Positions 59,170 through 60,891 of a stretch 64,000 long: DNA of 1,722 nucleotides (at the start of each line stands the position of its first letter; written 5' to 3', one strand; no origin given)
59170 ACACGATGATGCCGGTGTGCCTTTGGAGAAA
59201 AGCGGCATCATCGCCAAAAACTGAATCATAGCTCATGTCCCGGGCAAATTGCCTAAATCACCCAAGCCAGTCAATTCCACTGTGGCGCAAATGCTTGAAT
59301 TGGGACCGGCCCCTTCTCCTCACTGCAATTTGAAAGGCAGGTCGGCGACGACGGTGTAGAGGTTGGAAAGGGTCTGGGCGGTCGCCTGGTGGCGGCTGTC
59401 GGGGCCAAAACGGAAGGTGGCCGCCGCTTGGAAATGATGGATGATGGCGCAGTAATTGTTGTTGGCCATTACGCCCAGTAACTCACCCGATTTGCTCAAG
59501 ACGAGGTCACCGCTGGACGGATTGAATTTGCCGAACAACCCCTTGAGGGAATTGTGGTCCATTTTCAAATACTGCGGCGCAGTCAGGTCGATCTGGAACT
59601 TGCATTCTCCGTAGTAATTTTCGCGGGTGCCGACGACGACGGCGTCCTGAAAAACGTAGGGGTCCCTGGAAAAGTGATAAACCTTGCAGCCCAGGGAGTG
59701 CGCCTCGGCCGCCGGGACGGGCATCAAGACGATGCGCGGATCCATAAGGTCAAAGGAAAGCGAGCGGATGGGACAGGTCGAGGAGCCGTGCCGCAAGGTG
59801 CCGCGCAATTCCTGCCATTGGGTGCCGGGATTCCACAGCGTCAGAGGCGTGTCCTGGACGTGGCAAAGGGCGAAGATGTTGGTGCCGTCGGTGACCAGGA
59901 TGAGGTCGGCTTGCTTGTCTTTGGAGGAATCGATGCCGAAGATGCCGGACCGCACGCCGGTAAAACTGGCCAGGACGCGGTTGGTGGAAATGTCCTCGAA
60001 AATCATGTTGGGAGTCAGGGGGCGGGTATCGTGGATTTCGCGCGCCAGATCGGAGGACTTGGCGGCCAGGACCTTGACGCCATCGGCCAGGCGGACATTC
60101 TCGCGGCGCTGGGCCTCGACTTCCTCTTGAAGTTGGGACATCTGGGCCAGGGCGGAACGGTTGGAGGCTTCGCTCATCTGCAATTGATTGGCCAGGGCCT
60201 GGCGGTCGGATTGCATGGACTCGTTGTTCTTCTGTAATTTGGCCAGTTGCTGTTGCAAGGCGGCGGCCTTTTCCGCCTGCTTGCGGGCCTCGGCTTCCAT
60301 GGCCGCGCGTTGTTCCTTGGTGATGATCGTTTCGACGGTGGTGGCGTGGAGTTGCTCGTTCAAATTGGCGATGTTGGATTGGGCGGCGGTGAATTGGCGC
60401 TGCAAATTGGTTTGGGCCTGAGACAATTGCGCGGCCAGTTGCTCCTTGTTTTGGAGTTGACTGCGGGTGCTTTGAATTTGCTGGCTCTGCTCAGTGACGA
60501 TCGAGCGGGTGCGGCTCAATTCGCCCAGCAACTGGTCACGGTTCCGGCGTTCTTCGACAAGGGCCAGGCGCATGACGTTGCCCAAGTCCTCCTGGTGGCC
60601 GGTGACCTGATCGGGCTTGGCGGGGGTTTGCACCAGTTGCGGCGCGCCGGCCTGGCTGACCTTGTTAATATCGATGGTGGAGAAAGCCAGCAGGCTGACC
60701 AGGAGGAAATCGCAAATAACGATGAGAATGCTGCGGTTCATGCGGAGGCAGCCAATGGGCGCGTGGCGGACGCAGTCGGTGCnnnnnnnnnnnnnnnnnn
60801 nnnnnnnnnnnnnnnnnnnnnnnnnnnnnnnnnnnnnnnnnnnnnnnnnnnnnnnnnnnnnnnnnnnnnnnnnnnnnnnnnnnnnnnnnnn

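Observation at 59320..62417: ExbB/ExbD-type (MotA/MotB-like) gene pair whose ExbD-like subunit carries a roughly 180-aa coiled coil and a trypsin-like head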

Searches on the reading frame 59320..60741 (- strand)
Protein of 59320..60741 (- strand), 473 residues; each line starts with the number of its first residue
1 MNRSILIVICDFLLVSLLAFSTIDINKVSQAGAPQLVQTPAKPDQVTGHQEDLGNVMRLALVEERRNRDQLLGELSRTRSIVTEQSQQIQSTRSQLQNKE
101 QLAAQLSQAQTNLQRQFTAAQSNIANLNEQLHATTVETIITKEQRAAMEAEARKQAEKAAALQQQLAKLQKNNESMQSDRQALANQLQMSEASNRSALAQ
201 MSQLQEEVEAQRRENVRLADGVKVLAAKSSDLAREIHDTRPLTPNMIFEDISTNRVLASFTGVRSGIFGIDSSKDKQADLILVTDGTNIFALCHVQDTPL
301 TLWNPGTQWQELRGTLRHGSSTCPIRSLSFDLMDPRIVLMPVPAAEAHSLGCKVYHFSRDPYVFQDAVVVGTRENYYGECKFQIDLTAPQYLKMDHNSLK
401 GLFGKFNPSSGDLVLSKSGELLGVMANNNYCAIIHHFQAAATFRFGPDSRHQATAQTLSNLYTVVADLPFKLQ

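Call 3: search_protein_families(library=pfam, proteins=[window:59320-60741:-], max_evalue=10)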
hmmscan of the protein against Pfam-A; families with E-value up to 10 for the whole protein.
window:59320-60741:- (473 aa): 12 families
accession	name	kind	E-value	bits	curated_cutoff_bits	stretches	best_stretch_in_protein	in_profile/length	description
PF08614.16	ATG16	-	0.0051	17.4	33.7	1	82-195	59-175/200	Autophagy protein 16 (ATG16)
PF05557.18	MAD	-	0.0066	15.3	30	1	78-219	74-217/661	Mitotic checkpoint protein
PF10814.13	CwsA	-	0.015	16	26.7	1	72-134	16-81/134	Cell wall synthesis protein CwsA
PF22016.2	DUF6933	-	0.31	11.3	27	1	161-220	72-127/157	Domain of unknown function (DUF6933)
PF15433.11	MRP-S31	-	0.41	10.6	28.7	1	83-253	31-157/304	Mitochondrial 28S ribosomal protein S31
PF14362.11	DUF4407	-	1.1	8.9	31.3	1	82-201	114-235/297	Domain of unknown function (DUF4407)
PF06785.16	UPF0242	-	2.9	8.3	33.5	1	148-237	95-188/194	Uncharacterised protein family (UPF0242) N-terminus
PF25450.1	Rab11-FIP3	-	4.6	8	31.9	1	143-221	40-118/125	Rab11-FIP3-like domain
PF01496.24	V_ATPase_I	-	6.5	5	30.7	0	92-184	60-152/815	V-type ATPase 116kDa subunit family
PF03153.18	TFIIA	-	8.3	6.7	36.2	0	84-224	132-272/415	Transcription factor IIA, alpha/beta subunit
PF13476.12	AAA_23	-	8.9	7.3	27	0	72-209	87-194/201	AAA domain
PF15188.11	CCDC-167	-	9.6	7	27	1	115-174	11-66/84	Coiled-coil domain-containing protein 167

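Call 4: search_protein_families(library=ncbifam, proteins=[window:59320-60741:-], max_evalue=10)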
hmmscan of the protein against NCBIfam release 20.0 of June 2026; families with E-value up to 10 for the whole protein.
window:59320-60741:- (473 aa): 24 families
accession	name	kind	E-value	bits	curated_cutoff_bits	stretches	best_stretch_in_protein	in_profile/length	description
TIGR02168.1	SMC_prok_B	equivalog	1.4e-06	26.4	567.35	1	59-238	232-411/1181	chromosome segregation protein SMC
NF045487.1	ASRP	equivalog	6.3e-06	25.1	300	1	26-227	72-270/593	archaea-specific SMC-related protein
TIGR02169.1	SMC_prok_A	equivalog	6.9e-06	24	729.4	1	62-239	720-895/1165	chromosome segregation protein SMC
NF002572.0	PRK02224.1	equivalog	0.0011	17.4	1087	1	60-242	266-448/888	DNA double-strand break repair ATPase Rad50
TIGR04523.1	Mplasa_alph_rch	subfamily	0.002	16.1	270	1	74-238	247-402/745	helix-rich protein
NF041378.1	XopZ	subfamily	0.013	13.5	1300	1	69-223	206-359/1292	XopZ family type III secretion system effector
NF041035.1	Rad50_Halo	equivalog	0.014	13.7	1000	1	57-242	263-448/883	DNA double-strand break repair ATPase Rad50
NF058533.1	antiphage_ProA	equivalog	0.021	12.2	1500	1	56-230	970-1156/1903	anti-phage protein ProA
NF045780.1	TrlF_fam_ATP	equivalog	0.037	12.7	350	1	73-219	505-657/944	TrlF family AAA-like ATPase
NF010535.0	PRK13923.1-3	equivalog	0.12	12.2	257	1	97-215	71-185/193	sporulation-specific transcriptional regulator GerR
NF033930.1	pneumo_PspA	exception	0.18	10.5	850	1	89-238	152-312/659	pneumococcal surface protein A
NF003422.0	PRK04863.1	equivalog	0.23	8.9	699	1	72-223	971-1119/1486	chromosome partition protein MukB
NF003034.1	PRK03918.1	equivalog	0.24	9.3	700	1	72-231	216-376/878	DNA double-strand break repair ATPase Rad50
NF001688.0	PRK00448.1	equivalog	0.24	8.8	873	1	78-213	74-208/1445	PolC-type DNA polymerase III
NF038218.1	IcmG_DotF_IVB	equivalog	0.29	10.7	200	2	61-145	115-203/266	type IVB secretion system protein IcmG/DotF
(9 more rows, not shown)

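Call 5: search_protein_families(library=padloc, proteins=[window:59320-60741:-], max_evalue=10)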
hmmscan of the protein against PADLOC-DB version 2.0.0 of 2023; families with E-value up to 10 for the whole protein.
window:59320-60741:- (473 aa): 29 families (the best 25 are shown)
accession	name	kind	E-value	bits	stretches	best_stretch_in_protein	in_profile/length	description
PDLC00581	JetC3|JetC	-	0.00017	17.5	1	50-243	418-607/1473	DUF3584 domain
PDLC00551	JetC2|JetC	-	0.001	15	1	70-203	857-988/1365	DUF3584 domain; MukB-like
PDLC03865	LmuB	-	0.0011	15.3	1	78-236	564-719/1007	-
PDLC00582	JetC3|JetC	-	0.0022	13.9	1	74-231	414-574/1472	DUF3584 domain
PDLC03868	LmuB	-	0.0061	12.9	1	62-238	307-491/1035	-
PDLC00580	JetC3|JetC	-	0.0067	12.7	1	74-237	243-406/1068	DUF3584 domain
PDLC00507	JetC1|JetC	-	0.007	12.7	1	57-238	342-523/1215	DUF3584 domain; MukB-like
PDLC05009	PDC-S37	-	0.0078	12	1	65-223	372-786/1550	-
PDLC03859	LmuB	-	0.017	12.3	1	67-236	270-458/611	-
PDLC00583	JetC3|JetC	-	0.018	10.8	1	70-232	745-904/1471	DUF3584 domain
PDLC00519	JetC1|JetC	-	0.02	11.1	1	65-220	625-780/1097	DUF3584 domain; MukB-like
PDLC00578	JetC3|JetC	-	0.02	10.6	1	88-233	752-895/1451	DUF3584 domain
PDLC00553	JetC2|JetC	-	0.055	9.3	1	67-228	811-974/1361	DUF3584 domain; MukB-like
PDLC00503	JetC1|JetC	-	0.067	9.2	1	76-232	630-783/1146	DUF3584 domain; MukB-like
PDLC04890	PDC-S06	-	0.076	9.5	1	63-190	342-467/732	-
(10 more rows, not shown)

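Call 7: find_homologous_proteins(query=window:59320-60741:-)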
Query window:59320-60741:- (473 aa): 1740 proteins with E <= 0.001 among 8000 candidates; the best 120 are listed.
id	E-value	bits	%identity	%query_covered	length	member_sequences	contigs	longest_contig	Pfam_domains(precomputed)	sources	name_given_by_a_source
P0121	0.0e+0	1034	100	100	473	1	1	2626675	-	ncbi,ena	-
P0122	9.2e-255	863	83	100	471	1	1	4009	-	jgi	jgi:hypothetical protein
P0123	5.4e-245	831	79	100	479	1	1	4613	-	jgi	jgi:hypothetical protein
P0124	7.2e-243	824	79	100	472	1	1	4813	-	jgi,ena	jgi:hypothetical protein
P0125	7.5e-243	824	79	100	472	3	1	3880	-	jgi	jgi:hypothetical protein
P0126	2.6e-242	822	79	100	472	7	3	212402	-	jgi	jgi:hypothetical protein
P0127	9.3e-242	820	78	100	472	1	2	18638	PF24161.2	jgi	jgi:hypothetical protein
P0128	1.2e-240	817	79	100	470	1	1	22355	-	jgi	jgi:hypothetical protein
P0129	4.4e-240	815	79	100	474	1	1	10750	-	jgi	jgi:hypothetical protein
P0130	1.2e-239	813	78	100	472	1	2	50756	-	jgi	jgi:hypothetical protein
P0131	2.7e-238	809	77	100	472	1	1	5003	PF24161.2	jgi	jgi:hypothetical protein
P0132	5.5e-238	808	77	100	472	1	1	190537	-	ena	-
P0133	1.7e-236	803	78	100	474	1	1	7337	-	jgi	jgi:hypothetical protein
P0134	3.4e-235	799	78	100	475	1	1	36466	-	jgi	jgi:hypothetical protein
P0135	1.0e-234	797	76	100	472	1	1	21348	-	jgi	jgi:hypothetical protein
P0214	8.5e-175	600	58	100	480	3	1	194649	-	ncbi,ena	-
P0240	9.1e-169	580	55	80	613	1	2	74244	-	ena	-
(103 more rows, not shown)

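Call 12: search_solved_structures(query=A2, max_evalue=10, show_alignments=2)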
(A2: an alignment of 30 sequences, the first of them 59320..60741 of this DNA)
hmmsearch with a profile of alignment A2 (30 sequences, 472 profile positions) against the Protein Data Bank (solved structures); distinct sequences matched with E-value up to 10: 79 (the best 60 are shown).
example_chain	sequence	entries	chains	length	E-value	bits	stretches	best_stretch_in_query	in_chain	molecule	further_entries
23ew_C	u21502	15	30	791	0.0097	18.2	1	94-203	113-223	ATR-interacting protein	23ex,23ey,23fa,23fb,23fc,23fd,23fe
13de_C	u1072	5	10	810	0.01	18.1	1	94-203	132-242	ATR-interacting protein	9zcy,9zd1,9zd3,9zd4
7nyw_A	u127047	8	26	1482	0.017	17.4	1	63-158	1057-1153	Chromosome partition protein MukB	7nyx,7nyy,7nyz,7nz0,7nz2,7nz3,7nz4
9gm6_A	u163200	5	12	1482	0.017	17.4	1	63-158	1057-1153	Chromosome partition protein MukB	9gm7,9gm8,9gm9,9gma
9rgw_A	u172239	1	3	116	0.05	15.8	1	89-175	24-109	sc-apCC3-CW2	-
5vpa_B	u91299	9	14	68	0.054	15.7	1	172-235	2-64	Transcription factor jun-D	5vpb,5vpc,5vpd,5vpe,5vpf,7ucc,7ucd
9rgv_A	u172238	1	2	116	0.056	15.7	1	89-175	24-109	sc-apCC3-CW1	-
4lin_A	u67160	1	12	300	0.061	15.5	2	70-134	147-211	Tail needle protein gp26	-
5t01_A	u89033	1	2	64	0.24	13.6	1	175-236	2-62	Transcription factor AP-1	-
5wlq_A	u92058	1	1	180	0.26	13.5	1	64-150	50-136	Capsid assembly scaffolding protein,Myosin-7,Microtubule-associated protein RP/EB family m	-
9w9h_B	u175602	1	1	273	0.29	13.3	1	73-211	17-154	Kinesin-like protein KIF3B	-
8qox_B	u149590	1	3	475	0.35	13.1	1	89-187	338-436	Conserved membrane protein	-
8ia3_A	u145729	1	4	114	0.41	12.8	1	63-138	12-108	Upstream stimulatory factor 2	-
2nca_A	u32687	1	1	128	0.51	12.5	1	90-178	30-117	Hsp90 co-chaperone Cdc37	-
1t2k_C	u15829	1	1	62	0.58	12.3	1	175-235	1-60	Transcription factor AP-1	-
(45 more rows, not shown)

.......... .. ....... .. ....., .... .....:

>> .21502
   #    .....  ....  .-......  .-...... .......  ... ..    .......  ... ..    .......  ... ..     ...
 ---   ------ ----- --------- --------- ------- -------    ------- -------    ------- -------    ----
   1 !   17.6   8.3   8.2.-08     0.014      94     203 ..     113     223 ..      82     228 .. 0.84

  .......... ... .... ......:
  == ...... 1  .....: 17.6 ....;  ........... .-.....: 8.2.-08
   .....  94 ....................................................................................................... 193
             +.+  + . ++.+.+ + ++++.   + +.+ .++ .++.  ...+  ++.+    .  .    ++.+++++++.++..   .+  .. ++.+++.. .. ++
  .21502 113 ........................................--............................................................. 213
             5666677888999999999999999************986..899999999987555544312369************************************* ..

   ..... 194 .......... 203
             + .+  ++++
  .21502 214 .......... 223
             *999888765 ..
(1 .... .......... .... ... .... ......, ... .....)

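Call 16: find_encoding_contigs(protein=P0121, flank=10000, max_places=2)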
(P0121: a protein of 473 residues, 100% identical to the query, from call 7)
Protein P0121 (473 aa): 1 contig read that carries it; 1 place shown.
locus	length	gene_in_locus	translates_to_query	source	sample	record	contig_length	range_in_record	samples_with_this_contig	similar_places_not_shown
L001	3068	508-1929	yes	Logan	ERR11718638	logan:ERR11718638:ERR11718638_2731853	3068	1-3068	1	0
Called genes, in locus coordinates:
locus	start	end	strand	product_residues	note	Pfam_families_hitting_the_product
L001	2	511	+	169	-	?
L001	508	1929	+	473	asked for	-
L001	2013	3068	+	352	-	?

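Call 17: find_encoding_contigs(protein=P0214, flank=10000, max_places=2)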
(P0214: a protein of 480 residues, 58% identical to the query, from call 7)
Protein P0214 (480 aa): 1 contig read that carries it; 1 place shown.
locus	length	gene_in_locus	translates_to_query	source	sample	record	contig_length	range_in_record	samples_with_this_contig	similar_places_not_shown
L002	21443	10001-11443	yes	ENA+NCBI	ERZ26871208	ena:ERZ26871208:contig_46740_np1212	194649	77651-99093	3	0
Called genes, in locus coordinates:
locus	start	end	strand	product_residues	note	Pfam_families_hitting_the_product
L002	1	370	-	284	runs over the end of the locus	PF13174:TPR_6 (faint), PF13424:TPR_12 (faint)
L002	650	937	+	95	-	-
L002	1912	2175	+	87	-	PF08668:HDOD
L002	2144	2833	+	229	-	PF08668:HDOD, PF01966:HD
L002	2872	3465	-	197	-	-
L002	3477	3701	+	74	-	-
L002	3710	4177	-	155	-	PF07813:LTXXQ (faint)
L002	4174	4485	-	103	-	-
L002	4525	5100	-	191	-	PF04542:Sigma70_r2, PF08281:Sigma70_r4_2, PF04545:Sigma70_r4 (faint)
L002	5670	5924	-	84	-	-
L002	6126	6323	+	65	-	PF01165:Ribosomal_S21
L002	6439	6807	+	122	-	PF01261:AP_endonuc_2 (weak)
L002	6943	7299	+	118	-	PF01261:AP_endonuc_2 (weak)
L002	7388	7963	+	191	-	PF00583:Acetyltransf_1, PF13673:Acetyltransf_10, PF13508:Acetyltransf_7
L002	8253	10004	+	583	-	-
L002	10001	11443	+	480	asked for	-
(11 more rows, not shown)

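Call 18: find_encoding_contigs(protein=P0240, flank=10000, max_places=2)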
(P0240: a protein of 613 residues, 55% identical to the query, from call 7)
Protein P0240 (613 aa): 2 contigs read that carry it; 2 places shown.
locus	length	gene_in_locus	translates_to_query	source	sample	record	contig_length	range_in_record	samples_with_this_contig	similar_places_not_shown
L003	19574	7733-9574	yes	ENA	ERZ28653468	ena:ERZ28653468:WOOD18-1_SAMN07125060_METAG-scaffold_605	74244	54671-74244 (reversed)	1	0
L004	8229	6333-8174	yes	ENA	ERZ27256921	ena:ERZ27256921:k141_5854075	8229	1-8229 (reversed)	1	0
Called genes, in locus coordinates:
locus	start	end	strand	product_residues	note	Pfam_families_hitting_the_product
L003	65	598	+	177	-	-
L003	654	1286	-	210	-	PF13187:Fer4_9 (faint), PF12797:Fer4_2 (faint), PF14697:Fer4_21 (faint), PF12838:Fer4_7, PF13484:Fer4_16 (faint), PF00037:Fer4 (weak)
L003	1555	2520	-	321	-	PF00579:tRNA-synt_1b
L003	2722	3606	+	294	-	PF07963:N_methyl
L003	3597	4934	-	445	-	-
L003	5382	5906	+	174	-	-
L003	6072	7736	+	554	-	-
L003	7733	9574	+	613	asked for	-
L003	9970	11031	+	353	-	PF02563:Poly_export, PF22461:SLBB_2, PF10531:SLBB, PF22461:SLBB_2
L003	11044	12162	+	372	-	PF02563:Poly_export, PF10531:SLBB (faint), PF22461:SLBB_2 (weak)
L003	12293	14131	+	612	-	PF03979:Sigma70_r1_1, PF00140:Sigma70_r1_2, PF04542:Sigma70_r2, PF04539:Sigma70_r3, PF04545:Sigma70_r4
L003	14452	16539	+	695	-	-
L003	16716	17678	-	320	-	PF01075:Glyco_transf_9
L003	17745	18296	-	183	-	-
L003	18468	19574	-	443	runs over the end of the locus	PF00919:UPF0004, PF04055:Radical_SAM, PF01938:TRAM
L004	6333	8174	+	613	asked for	-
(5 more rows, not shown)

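Call 20: search_protein_families(library=pfam, proteins=[P0127], max_evalue=0.01)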
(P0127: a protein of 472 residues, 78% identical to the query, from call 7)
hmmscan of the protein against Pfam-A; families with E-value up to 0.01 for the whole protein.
P0127 (472 aa): 2 families
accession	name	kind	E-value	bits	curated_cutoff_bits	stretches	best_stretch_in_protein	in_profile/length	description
PF08614.16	ATG16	-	0.0045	17.6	33.7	0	74-194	55-175/200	Autophagy protein 16 (ATG16)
PF15188.11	CCDC-167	-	0.0059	17.3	27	1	108-173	5-66/84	Coiled-coil domain-containing protein 167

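Call 21: predict_structure(alignment_id=A2)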
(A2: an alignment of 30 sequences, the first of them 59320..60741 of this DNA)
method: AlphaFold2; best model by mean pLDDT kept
length: 473 residues; sequences in the alignment: 30
mean_pLDDT: 77.4   pTM: 0.50
mean pLDDT of the five models: 77.4, 75.6, 74.8, 74.7, 68.9
residues with pLDDT >= 90: 81; 70-90: 285; 50-70: 67; < 50: 40
segments of 3 or more residues with pLDDT < 50: 18-51, 234-237
pLDDT, mean of each block of 10 residues (from residue 1): 60 56 36 30 35 59 75 80 83 85 84 85 82 61 74 83 85 85 86 83 81 73 63 52 87 92 79 90 92 90 80 90 92 90 93 88 79 86 81 81 70 90 90 84 73 76 84 78
secondary structure, 60 per line:
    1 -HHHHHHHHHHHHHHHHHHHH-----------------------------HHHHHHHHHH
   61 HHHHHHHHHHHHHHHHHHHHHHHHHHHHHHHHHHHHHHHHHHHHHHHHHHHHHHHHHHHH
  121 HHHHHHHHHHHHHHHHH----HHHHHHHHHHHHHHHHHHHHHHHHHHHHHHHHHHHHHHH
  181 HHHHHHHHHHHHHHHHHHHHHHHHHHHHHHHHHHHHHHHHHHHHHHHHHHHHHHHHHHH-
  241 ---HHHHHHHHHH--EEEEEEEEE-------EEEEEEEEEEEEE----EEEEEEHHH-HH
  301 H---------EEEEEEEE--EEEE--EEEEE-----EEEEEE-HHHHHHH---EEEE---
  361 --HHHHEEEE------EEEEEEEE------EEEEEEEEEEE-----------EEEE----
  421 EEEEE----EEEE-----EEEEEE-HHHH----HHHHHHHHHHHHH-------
elements in order: H2-21 H51-137 H142-239 H244-253 E256-264 E272-284 E289-294 E311-318 E321-324 E327-331 E337-342 H344-350 E354-357 H363-366 E367-370 E377-384 E391-401 E413-416 E421-425 E430-433 E439-444 H446-449 H454-466

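Call 59: find_related_loci(query=A2, collection=genome_contigs, flank=6000)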
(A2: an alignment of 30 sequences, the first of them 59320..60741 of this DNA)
Query A2 (473 aa) in genome_contigs; peptide patterns used: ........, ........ (x = any residue, [..] = any of these).
396 stretches matched a pattern; 212 encode a relative of the query (tblastn E <= 1e-3); the best 80 are kept; 80 distinct loci.
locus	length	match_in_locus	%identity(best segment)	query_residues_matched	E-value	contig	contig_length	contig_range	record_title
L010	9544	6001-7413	78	1-473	0e+0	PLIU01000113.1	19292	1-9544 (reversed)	MAG: Verrucomicrobiales bacterium isolate palsa_1400 73.20110800_P3S.15_contig_23306, whole genome shotgun sequence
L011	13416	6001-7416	75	1-473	0e+0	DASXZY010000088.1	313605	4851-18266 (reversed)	MAG TPA_asm: Verrucomicrobiia bacterium isolate SMAG_U4865 k141_789612, whole genome shotgun sequence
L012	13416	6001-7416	67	1-473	0e+0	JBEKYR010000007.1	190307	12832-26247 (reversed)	MAG: Verrucomicrobiota bacterium isolate SPRUCE 67 SPRUCE_67_7, whole genome shotgun sequence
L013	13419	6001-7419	66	1-473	0e+0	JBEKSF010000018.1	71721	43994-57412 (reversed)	MAG: Verrucomicrobiota bacterium isolate SPRUCE 528 SPRUCE_528_18, whole genome shotgun sequence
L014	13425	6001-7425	65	1-473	0e+0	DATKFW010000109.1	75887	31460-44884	MAG TPA_asm: Candidatus Baltobacteraceae bacterium isolate SMAG_U14535 k141_545824, whole genome shotgun sequence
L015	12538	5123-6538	63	1-473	0e+0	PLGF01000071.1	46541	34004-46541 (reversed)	MAG: Verrucomicrobiales bacterium isolate bog_1405 73.20110800_S3D.48_contig_1852, whole genome shotgun sequence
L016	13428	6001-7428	64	1-473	0e+0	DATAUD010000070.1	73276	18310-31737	MAG TPA_asm: Verrucomicrobiia bacterium isolate SMAG_U5563 k141_640639, whole genome shotgun sequence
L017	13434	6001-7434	63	1-473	0e+0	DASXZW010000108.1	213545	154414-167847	MAG TPA_asm: Verrucomicrobiia bacterium isolate SMAG_U4863 k141_2616998, whole genome shotgun sequence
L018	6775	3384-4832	63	1-473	0e+0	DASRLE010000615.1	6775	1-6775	MAG TPA_asm: Candidatus Saccharimonadales bacterium isolate SMAG_U10180 k141_667564, whole genome shotgun sequence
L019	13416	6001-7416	58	1-473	0e+0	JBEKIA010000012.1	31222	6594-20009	MAG: Verrucomicrobiota bacterium isolate SPRUCE 28 SPRUCE_28_12, whole genome shotgun sequence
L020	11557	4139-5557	58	1-473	0e+0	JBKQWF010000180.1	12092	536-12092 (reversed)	MAG: Limisphaerales bacterium isolate SEr3G3H3I__bin_261 SEr3G3H3I_000000278073, whole genome shotgun sequence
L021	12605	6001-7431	65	1-473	0e+0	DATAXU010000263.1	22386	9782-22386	MAG TPA_asm: Verrucomicrobiia bacterium isolate SMAG_U5661 k141_1875060, whole genome shotgun sequence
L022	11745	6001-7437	59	1-473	2e-179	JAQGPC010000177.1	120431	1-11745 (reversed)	MAG: Pedosphaera sp. isolate RYN_629 scaffold_1302683, whole genome shotgun sequence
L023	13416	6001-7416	57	1-473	3e-177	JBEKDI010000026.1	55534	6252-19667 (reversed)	MAG: Verrucomicrobiota bacterium isolate SPRUCE 17 SPRUCE_17_26, whole genome shotgun sequence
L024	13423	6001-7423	70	1-473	0e+0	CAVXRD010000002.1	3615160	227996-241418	MAG: uncultured Verrucomicrobiae bacterium isolate MFD09671.bin.1.3 genome assembly, contig: contig_27447, whole genome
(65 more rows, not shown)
